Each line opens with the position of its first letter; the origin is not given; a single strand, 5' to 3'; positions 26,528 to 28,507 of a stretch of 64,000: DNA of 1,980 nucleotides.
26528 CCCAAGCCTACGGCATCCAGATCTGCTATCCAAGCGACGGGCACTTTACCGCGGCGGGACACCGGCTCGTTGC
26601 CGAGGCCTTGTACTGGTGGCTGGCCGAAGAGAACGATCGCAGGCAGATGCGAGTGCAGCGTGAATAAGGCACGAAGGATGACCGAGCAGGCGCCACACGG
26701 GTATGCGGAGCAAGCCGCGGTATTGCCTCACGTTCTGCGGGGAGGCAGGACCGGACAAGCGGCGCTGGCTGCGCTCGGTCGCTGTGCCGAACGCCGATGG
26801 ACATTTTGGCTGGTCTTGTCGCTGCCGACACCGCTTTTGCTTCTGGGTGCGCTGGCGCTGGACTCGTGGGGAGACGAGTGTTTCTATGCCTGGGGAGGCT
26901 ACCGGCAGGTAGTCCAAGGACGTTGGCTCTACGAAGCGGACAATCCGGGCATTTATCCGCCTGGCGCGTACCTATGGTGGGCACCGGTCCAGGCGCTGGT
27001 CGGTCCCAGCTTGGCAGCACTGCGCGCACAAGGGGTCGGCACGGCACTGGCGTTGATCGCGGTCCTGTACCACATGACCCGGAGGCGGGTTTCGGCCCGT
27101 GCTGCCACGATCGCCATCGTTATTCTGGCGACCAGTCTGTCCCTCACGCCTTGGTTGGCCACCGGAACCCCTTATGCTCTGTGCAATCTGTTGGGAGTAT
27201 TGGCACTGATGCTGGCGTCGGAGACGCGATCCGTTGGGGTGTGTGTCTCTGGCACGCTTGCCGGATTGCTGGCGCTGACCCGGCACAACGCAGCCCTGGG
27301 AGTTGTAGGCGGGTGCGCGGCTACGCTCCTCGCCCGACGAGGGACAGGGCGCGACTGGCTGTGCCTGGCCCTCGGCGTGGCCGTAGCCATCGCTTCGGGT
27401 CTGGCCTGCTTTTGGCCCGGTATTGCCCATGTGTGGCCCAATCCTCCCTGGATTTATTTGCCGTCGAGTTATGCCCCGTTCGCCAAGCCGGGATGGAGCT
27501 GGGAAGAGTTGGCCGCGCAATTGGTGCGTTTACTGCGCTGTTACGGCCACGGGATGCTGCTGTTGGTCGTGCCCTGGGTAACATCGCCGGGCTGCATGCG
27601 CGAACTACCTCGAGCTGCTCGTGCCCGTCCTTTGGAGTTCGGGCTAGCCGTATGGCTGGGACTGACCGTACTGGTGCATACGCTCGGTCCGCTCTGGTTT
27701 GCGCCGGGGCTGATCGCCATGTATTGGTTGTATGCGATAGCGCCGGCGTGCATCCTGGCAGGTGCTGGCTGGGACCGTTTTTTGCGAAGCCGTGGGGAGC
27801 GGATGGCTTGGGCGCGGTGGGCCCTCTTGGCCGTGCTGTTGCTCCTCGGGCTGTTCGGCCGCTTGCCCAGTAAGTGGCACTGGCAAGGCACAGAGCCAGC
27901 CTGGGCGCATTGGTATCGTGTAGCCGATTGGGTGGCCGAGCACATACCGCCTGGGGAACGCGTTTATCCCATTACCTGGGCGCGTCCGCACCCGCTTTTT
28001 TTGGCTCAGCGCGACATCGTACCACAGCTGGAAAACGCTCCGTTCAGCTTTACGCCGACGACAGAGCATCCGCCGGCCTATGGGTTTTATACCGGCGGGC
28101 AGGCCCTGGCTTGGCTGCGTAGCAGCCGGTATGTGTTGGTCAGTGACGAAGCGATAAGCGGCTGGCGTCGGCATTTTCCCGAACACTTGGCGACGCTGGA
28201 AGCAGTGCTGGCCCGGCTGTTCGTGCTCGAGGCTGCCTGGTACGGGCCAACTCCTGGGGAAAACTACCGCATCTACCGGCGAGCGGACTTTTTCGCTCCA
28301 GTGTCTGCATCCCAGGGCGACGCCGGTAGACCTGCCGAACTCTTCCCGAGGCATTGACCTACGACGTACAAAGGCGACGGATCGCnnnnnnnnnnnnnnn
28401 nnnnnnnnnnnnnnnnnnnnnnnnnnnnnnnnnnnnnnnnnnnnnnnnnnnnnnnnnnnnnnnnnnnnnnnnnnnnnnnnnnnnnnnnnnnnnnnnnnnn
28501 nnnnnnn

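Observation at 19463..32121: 12.7-kb nine-gene operon-like locus joins diamino-sugar tailoring enzymes to two GT-C membrane transferases, with no flippase, polymerase, exporter or soluble GT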

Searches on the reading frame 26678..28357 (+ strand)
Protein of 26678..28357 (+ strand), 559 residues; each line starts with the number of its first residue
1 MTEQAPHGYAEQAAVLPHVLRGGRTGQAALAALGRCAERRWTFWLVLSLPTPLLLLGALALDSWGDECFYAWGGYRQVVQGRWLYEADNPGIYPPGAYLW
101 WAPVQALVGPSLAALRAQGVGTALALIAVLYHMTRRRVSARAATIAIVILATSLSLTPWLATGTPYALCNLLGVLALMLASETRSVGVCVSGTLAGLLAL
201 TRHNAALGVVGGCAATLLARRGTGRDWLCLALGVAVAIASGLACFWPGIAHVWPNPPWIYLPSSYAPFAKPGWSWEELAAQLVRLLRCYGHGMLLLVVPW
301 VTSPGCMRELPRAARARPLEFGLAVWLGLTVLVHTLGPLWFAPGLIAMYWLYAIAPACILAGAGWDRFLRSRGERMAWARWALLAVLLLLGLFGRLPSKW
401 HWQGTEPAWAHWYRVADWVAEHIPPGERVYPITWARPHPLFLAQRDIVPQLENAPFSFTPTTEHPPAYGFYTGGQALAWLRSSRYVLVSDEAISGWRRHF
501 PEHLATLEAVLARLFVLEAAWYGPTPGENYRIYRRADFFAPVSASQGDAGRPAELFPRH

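Call 4: search_protein_families(library=pfam, proteins=[window:26678-28357:+], max_evalue=0.01)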
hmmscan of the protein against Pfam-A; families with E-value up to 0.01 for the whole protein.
window:26678-28357:+ (559 aa): 1 family
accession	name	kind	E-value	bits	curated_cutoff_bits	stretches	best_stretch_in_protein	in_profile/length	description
PF13231.12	PMT_2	-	6.1e-05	23.7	26.1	1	94-247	3-156/160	Dolichyl-phosphate-mannose-protein mannosyltransferase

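Call 6: search_protein_families(library=ncbifam, proteins=[window:26678-28357:+], max_evalue=0.001)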
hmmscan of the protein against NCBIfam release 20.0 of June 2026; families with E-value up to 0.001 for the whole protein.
window:26678-28357:+ (559 aa): 0 families

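Call 13: search_solved_structures(query=window:26678-28357:+, max_evalue=10)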
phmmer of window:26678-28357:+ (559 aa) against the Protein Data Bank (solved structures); distinct sequences matched with E-value up to 10: 0.

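Call 16: find_homologous_proteins(query=window:26678-28357:+, max_evalue=0.001)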
Query window:26678-28357:+ (559 aa): 1 proteins with E <= 0.001 among 8000 candidates.
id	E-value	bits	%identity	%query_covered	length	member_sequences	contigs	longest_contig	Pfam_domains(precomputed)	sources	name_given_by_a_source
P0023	0.0e+0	1279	100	100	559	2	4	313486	-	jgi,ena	-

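Call 24: search_protein_representatives(protein=window:26678-28357:+)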
Query: 559 residues. Proteins with E-value up to 0.001 (for the whole library): 19; up to 1e-10: 3; up to 1e-30: 2. The best 19 are listed.
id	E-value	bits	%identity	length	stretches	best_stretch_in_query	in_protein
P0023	0.0e+00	1278.9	100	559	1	1-559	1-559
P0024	2.0e-73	264.5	38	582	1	47-538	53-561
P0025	8.2e-17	77.5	28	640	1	41-545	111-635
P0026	1.5e-08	50.3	26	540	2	42-250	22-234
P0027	1.5e-07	47.0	26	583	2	41-257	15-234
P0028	1.4e-06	43.8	23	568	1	50-459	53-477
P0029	2.6e-06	42.8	27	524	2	55-179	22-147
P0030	3.7e-06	42.3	34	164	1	36-172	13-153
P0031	9.5e-06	41.0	34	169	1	12-169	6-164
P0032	1.1e-05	40.8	25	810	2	62-268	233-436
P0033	6.3e-05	38.3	32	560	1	61-499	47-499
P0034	1.6e-04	37.0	36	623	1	77-219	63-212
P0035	1.6e-04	36.9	31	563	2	341-499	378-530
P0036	1.7e-04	36.8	31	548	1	31-219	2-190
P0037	3.0e-04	36.0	34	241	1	64-184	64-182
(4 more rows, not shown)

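Call 25: find_encoding_contigs(protein=P0024, flank=10000, max_places=3)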
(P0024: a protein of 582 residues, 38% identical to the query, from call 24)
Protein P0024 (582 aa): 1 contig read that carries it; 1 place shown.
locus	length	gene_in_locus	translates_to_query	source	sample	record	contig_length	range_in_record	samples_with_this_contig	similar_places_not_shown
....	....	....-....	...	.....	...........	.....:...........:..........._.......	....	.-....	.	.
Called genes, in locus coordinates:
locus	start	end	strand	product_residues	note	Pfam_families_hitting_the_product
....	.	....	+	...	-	?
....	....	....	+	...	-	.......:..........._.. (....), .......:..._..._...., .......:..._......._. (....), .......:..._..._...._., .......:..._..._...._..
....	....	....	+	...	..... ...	-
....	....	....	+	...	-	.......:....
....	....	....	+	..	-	?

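Call 28: find_encoding_contigs(protein=P0025, flank=10000, max_places=3)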
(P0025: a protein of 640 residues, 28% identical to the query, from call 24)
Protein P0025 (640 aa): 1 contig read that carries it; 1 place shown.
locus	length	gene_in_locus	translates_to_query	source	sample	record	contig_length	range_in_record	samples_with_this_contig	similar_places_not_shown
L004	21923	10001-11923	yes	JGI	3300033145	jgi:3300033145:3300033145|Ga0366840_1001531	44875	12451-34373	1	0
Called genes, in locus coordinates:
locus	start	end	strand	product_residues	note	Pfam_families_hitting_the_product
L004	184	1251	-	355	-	PF03417:AAT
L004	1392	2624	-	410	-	PF01180:DHO_dh, PF12838:Fer4_7 (weak), PF00037:Fer4 (faint), PF12837:Fer4_6 (faint), PF13237:Fer4_10 (weak), PF14697:Fer4_21 (weak)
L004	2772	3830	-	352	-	PF01408:GFO_IDH_MocA, PF22725:GFO_IDH_MocA_C3, PF02894:GFO_IDH_MocA_C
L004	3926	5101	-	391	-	-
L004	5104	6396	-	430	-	PF05893:LuxC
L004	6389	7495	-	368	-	PF04443:LuxE, PF00501:AMP-binding (weak)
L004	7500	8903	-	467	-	PF00202:Aminotran_3, PF00155:Aminotran_1_2 (faint)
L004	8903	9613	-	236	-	PF04055:Radical_SAM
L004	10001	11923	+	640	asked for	PF09656:PGPGW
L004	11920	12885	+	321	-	-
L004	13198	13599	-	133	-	-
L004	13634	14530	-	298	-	PF04468:PSP1, PF28472:PSP1_3rd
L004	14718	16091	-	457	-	PF03783:CsgG (weak), PF17680:FlgO (weak), PF13414:TPR_11 (weak), PF13431:TPR_17 (weak), PF00515:TPR_1, PF07719:TPR_2, PF00515:TPR_1, PF13414:TPR_11, +10 more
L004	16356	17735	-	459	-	PF21799:MurD-like_N, PF08245:Mur_ligase_M, PF02875:Mur_ligase_C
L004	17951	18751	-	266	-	PF01784:DUF34_NIF3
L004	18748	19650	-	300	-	PF01370:Epimerase, PF16363:GDP_Man_Dehyd (faint)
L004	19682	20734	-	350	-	PF00149:Metallophos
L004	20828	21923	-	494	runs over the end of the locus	PF01171:ATP_bind_3, PF11734:TilS_C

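Call 29: find_encoding_contigs(protein=P0026, flank=10000, max_places=2)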
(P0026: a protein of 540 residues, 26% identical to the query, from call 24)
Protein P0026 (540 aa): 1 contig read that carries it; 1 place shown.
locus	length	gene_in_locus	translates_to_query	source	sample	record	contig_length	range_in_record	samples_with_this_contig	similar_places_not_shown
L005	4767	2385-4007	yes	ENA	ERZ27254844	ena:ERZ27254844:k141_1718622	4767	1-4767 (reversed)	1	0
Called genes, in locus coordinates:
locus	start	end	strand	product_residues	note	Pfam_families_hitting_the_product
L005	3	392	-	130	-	?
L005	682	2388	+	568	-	-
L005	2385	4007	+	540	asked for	PF13231:PMT_2 (weak)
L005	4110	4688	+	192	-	PF01066:CDP-OH_P_transf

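Call 38: find_encoding_contigs(protein=P0023, flank=10000, max_places=4)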
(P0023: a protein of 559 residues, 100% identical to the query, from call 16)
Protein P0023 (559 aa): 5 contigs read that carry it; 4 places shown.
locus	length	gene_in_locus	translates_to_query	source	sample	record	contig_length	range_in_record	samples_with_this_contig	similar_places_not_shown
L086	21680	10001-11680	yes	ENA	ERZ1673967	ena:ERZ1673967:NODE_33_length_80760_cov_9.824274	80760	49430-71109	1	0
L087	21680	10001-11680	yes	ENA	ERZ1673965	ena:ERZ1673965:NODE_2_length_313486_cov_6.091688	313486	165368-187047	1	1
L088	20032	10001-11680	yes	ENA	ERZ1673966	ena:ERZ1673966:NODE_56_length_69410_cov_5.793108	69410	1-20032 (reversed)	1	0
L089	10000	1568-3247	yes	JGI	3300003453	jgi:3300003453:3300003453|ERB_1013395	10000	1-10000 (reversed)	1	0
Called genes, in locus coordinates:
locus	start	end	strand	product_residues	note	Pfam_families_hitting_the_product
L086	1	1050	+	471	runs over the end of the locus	PF13243:SQHop_cyclase_C (faint)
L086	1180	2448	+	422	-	-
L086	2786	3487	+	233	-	PF25084:LbH_EIF2B, PF25087:GMPPB_C (weak), PF25084:LbH_EIF2B (weak), PF00132:Hexapep, PF14602:Hexapep_2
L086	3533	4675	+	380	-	PF00155:Aminotran_1_2, PF01041:DegT_DnrJ_EryC1, PF00266:Aminotran_5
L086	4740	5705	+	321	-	PF00106:adh_short, PF01073:3Beta_HSD, PF01370:Epimerase, PF02719:Polysacc_synt_2, PF04321:RmlD_sub_bind, PF05368:NmrA, PF16363:GDP_Man_Dehyd, PF13460:NAD_binding_10, +1 more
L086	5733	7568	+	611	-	PF13522:GATase_6, PF13537:GATase_7, PF00733:Asn_synthase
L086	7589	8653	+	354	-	PF01408:GFO_IDH_MocA, PF03447:NAD_binding_3 (faint), PF02894:GFO_IDH_MocA_C, PF22725:GFO_IDH_MocA_C3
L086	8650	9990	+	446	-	PF13472:Lipase_GDSL_2 (weak)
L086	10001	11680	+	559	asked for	-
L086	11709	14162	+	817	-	PF09586:YfhO (weak)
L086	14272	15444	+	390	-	PF01041:DegT_DnrJ_EryC1, PF01212:Beta_elim_lyase (weak), PF00155:Aminotran_1_2 (faint), PF01053:Cys_Met_Meta_PP (weak)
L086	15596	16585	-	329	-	PF06144:DNA_pol3_delta (weak), PF21694:DNA_pol3_delta_C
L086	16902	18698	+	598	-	-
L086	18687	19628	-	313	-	PF01180:DHO_dh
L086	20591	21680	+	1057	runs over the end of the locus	PF25175:Beta-prop_WDR5, PF23381:Beta-prop_IFT122_1st, PF24805:EIF3I, PF24807:WD40_CDC20-Fz, PF24814:WD40_Prp19, PF24817:WD40_WDHD1_1st, PF25172:Beta-prop_WDR3_2nd, PF25173:Beta-prop_WDR3_1st, +112 more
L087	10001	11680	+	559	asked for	-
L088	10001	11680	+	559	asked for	-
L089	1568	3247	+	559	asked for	-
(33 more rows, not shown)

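Call 42: predict_structure(alignment_id=A1)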
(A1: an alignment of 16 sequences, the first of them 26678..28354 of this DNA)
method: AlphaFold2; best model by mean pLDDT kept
length: 559 residues; sequences in the alignment: 16
mean_pLDDT: 81.1   pTM: 0.84
mean pLDDT of the five models: 81.1, 80.8, 78.6, 78.4, 77.1
residues with pLDDT >= 90: 262; 70-90: 161; 50-70: 85; < 50: 51
segments of 3 or more residues with pLDDT < 50: 1-17, 259-269, 542-559
pLDDT, mean of each block of 10 residues (from residue 1): 41 48 59 61 84 91 87 93 89 92 95 95 97 93 90 87 95 97 94 97 93 96 96 97 90 56 46 76 76 64 61 81 93 83 78 92 86 72 72 61 65 94 94 90 92 80 65 90 94 88 92 95 84 81 43 37
secondary structure, 60 per line:
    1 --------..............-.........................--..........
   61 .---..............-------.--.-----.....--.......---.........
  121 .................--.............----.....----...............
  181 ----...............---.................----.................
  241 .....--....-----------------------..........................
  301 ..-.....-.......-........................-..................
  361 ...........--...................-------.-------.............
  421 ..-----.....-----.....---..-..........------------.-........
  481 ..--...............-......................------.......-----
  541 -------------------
elements in order: H9-22 H24-48 H51-60 H65-78 H95-99 H102-108 H112-137 H140-152 H157-161 H166-180 H185-199 H203-219 H224-245 H248-251 H275-302 H304-308 H310-316 H318-341 H343-371 H374-392 H408-422 E428-432 H438-442 H449-457 H473-482 E485-489 H490-499 H501-514 E515-522 E529-535

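Call 45: fold_search(model_id=the predicted structure, library=pdb)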
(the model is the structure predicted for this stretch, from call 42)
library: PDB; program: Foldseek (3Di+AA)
matches with E <= 10: 333; with E <= 0.001: 29
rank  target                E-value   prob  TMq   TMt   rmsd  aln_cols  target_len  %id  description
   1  5ezm                  7.4e-07  1.00  0.54  0.56   7.1       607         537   15  Crystal Structure of ArnT from Cupriavidus metallidurans in the apo state (released 2016-02-17)
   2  9s6s_A                8.0e-07  1.00  0.53  0.54   8.2       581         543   15  Ternary cryo-EM structure of human ALG9 with Dol25-PP-GlcNAc2Man6, Dol25-P-Man and Fab (released 2026-03-18)
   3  5f15                  1.2e-06  1.00  0.56  0.57   7.3       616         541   13  Crystal Structure of ArnT from Cupriavidus metallidurans bound to Undecaprenyl phosphate (released 2016-02-17)
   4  9s6u_A                1.2e-06  1.00  0.53  0.54   8.2       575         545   14  Ternary cryo-EM structure of human ALG9 with Dol25-PP-GlcNAc2Man8, Dol25-P-Man and Fab (released 2026-03-18)
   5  5gmy_A                3.4e-06  1.00  0.45  0.32  14.1       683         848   12  Crystal structure of the Archaeoglobus fulgidus oligosaccharyltransferase (O29867_ARCFU) tethered with an acceptor pep (released 2017-02-01)
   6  9s6t_A                5.9e-06  1.00  0.49  0.55   8.3       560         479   13  Ternary cryo-EM structure of chicken ALG12 with Dol25-PP-GlcNAc2Man7, Dol25-P-Man, and Fab (released 2026-03-18)
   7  6ftg_5                6.7e-06  1.00  0.56  0.50  13.6       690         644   13  Subtomogram average of OST-containing ribosome-translocon complexes from canine rough microsomal membranes (released 2018-03-21)
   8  7e9s_A                7.5e-06  1.00  0.46  0.33  12.4       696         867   13  Archaeal oligosaccharyltransferase AglB from Archaeoglobus fulgidus in complex with an inhibitory peptide and a dolich (released 2021-09-08)
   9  3waj                  8.2e-06  1.00  0.51  0.38  14.1       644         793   14  Crystal structure of the Archaeoglobus fulgidus oligosaccharyltransferase (O29867_ARCFU) complex with Zn and sulfate (released 2013-10-30)
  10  7oci_F                9.7e-06  1.00  0.51  0.46  12.8       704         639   10  Cryo-EM structure of yeast Ost6p containing oligosaccharyltransferase complex (released 2022-02-16)
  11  8agb_A                9.7e-06  1.00  0.51  0.45  13.5       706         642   10  Structure of yeast oligosaccharylransferase complex with lipid-linked oligosaccharide bound (released 2022-12-07)
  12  7zlh_A                1.0e-05  1.00  0.50  0.44  10.3       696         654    9  Cryo-EM structure of C-mannosyltransferase CeDPY19, in apo state, bound to CMT2-Fab and anti-Fab nanobody (released 2023-01-11)
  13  3wak                  1.3e-05  1.00  0.49  0.34  15.1       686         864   12  Crystal structure of the Archaeoglobus fulgidus oligosaccharyltransferase (O29867_ARCFU) in the apo form (released 2013-10-30)
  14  8age_A                1.7e-05  1.00  0.52  0.46  12.0       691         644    9  Structure of yeast oligosaccharylransferase complex with acceptor peptide bound (released 2022-12-07)
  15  7zlg_A                1.8e-05  1.00  0.46  0.40  10.2       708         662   10  Cryo-EM structure of C-mannosyltransferase CeDPY19, in complex with acceptor peptide and bound to CMT2-Fab and anti-Fa (released 2023-01-11)
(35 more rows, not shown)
